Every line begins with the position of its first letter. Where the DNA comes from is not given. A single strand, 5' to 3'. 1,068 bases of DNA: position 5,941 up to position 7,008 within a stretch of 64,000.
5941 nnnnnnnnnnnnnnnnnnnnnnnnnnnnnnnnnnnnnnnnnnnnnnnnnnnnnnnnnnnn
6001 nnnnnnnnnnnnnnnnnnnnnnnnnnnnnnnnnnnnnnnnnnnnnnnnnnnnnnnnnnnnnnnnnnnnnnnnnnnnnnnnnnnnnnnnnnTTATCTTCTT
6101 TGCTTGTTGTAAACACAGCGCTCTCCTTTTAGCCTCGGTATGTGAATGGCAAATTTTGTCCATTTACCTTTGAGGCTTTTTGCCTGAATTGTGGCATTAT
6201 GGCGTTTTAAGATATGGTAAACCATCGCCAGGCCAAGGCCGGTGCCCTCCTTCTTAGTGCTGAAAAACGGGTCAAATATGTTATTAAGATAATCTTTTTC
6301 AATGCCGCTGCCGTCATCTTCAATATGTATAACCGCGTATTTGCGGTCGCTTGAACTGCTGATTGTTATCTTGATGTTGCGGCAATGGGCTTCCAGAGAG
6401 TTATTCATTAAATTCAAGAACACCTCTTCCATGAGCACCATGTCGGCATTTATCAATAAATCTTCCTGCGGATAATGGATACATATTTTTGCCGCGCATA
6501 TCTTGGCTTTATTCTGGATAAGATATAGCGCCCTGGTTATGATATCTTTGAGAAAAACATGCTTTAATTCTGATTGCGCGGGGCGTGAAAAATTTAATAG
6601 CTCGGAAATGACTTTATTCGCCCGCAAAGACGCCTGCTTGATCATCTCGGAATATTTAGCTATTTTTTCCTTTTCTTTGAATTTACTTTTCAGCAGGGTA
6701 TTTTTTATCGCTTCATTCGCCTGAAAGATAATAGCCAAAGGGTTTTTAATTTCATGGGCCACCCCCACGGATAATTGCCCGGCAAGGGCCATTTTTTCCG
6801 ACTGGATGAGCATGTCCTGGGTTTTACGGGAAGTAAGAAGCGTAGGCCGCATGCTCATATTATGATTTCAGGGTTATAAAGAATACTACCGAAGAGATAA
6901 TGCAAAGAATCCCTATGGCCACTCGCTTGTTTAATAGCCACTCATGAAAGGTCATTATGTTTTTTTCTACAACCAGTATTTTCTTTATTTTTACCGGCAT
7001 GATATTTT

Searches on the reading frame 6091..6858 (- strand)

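Call 28: search_protein_families(library=pfam, proteins=[window:6091-6858:-], max_evalue=0.00001)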
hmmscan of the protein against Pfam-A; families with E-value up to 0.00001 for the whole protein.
window:6091-6858:- (255 aa): 4 families
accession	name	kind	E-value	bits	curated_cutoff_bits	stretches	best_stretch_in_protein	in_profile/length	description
PF02518.31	HATPase_c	-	4.7e-22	79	26.4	1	141-242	4-109/111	Histidine kinase-, DNA gyrase B-, and HSP90-like ATPase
PF00512.31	HisKA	-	3e-09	37.2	26.9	1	32-93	8-63/66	His Kinase A (phospho-acceptor) domain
PF13589.12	HATPase_c_3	-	1.5e-08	35.1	25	1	143-203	3-61/137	Histidine kinase-, DNA gyrase B-, and HSP90-like ATPase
PF14501.12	HATPase_c_5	-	5.1e-06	26.8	22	1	145-240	8-101/102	GHKL domain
